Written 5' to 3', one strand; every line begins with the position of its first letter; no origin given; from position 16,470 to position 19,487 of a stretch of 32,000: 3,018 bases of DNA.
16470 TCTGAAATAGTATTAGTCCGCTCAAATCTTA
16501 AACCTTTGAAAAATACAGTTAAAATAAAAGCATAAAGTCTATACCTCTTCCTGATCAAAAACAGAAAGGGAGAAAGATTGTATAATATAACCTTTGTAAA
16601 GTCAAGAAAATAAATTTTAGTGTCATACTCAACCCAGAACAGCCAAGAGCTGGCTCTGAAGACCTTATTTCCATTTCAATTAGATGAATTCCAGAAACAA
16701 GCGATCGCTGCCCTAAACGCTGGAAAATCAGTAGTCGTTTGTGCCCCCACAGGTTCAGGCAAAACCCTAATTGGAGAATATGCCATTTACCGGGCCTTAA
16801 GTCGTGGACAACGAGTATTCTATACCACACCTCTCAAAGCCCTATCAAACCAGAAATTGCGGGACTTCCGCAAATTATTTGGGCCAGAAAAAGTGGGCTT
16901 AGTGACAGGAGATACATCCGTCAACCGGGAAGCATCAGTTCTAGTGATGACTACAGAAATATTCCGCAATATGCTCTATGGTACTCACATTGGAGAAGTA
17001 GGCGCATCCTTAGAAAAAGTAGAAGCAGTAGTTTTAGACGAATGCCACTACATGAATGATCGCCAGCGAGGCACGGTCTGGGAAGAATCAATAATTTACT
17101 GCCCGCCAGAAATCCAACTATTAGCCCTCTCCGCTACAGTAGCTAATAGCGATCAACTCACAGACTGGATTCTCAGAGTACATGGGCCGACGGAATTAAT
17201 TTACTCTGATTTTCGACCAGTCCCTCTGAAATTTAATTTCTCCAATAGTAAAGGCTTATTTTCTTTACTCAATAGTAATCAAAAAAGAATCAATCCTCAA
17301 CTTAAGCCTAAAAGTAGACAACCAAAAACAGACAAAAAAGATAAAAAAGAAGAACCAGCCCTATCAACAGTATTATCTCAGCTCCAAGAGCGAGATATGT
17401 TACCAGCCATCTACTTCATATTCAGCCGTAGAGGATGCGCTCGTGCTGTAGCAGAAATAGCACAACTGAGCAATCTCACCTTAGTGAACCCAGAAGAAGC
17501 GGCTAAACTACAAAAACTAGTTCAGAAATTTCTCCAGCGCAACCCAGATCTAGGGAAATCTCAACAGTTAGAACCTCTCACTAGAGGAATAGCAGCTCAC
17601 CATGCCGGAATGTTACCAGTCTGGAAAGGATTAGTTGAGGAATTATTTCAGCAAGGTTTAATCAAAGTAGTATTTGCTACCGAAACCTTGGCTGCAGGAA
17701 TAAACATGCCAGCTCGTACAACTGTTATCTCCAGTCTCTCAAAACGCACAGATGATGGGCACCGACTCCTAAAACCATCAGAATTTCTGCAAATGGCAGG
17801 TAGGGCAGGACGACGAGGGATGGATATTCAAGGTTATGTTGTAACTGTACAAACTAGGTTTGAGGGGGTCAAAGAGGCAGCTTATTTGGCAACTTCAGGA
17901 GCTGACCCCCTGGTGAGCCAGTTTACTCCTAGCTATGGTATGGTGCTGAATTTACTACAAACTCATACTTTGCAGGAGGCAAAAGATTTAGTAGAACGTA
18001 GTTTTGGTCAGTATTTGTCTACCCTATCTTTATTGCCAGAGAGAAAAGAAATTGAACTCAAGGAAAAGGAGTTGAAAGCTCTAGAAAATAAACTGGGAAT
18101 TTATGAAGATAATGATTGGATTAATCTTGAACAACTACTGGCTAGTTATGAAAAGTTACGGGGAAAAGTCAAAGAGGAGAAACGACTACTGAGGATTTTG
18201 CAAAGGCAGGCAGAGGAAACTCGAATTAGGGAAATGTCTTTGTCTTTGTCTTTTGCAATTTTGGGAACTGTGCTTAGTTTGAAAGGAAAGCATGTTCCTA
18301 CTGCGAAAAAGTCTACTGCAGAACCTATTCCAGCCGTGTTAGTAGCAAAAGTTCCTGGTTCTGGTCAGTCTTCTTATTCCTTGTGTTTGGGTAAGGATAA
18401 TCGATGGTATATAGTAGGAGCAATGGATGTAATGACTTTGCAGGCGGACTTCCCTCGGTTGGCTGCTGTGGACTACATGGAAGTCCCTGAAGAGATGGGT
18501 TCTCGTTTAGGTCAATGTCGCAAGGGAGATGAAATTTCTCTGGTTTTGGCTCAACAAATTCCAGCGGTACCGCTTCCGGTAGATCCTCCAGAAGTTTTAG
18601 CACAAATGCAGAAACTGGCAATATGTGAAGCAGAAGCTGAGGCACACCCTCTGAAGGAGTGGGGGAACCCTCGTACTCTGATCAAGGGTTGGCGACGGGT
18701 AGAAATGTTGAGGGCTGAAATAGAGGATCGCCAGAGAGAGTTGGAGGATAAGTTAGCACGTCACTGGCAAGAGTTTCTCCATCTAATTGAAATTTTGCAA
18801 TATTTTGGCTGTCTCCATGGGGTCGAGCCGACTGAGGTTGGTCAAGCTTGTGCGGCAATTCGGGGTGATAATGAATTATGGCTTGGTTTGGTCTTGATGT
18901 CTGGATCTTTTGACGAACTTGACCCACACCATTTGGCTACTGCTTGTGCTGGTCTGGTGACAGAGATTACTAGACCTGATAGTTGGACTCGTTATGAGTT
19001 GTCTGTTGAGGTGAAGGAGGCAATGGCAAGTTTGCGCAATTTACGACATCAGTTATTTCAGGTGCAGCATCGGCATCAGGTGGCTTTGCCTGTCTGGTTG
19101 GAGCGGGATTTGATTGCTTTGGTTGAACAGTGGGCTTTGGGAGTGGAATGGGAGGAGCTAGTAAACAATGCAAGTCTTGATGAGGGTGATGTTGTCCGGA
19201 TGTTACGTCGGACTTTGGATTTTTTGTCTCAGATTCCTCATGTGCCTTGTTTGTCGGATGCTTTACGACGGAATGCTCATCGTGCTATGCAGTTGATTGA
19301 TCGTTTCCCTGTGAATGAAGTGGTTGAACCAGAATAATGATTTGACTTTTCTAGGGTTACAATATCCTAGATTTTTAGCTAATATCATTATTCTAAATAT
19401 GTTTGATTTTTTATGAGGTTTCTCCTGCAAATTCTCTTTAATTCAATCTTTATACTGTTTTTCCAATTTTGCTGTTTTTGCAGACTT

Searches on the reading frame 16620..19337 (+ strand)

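Call 57: search_protein_families(library=pfam, proteins=[window:16620-19337:+], max_evalue=0.001)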
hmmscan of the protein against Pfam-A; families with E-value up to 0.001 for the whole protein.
window:16620-19337:+ (905 aa): 5 families
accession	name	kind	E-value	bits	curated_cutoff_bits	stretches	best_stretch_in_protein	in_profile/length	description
PF08148.17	DSHCT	-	6.1e-40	137.3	22.7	1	736-898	3-170/172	DSHCT (NUC185) domain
PF00270.35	DEAD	-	2.9e-31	108.9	26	1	23-176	2-163/167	DEAD/DEAH box helicase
PF04851.21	ResIII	-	1.7e-13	51.2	22.5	1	20-174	3-162/164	Type III restriction enzyme, res subunit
PF00271.37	Helicase_C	-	5.4e-10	39.9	23.5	1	323-400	41-110/110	Helicase conserved C-terminal domain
PF22527.2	DEXQc_Suv3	-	2.4e-07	30.8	27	1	38-161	16-121/154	DEXQ-box helicase domain of Suv3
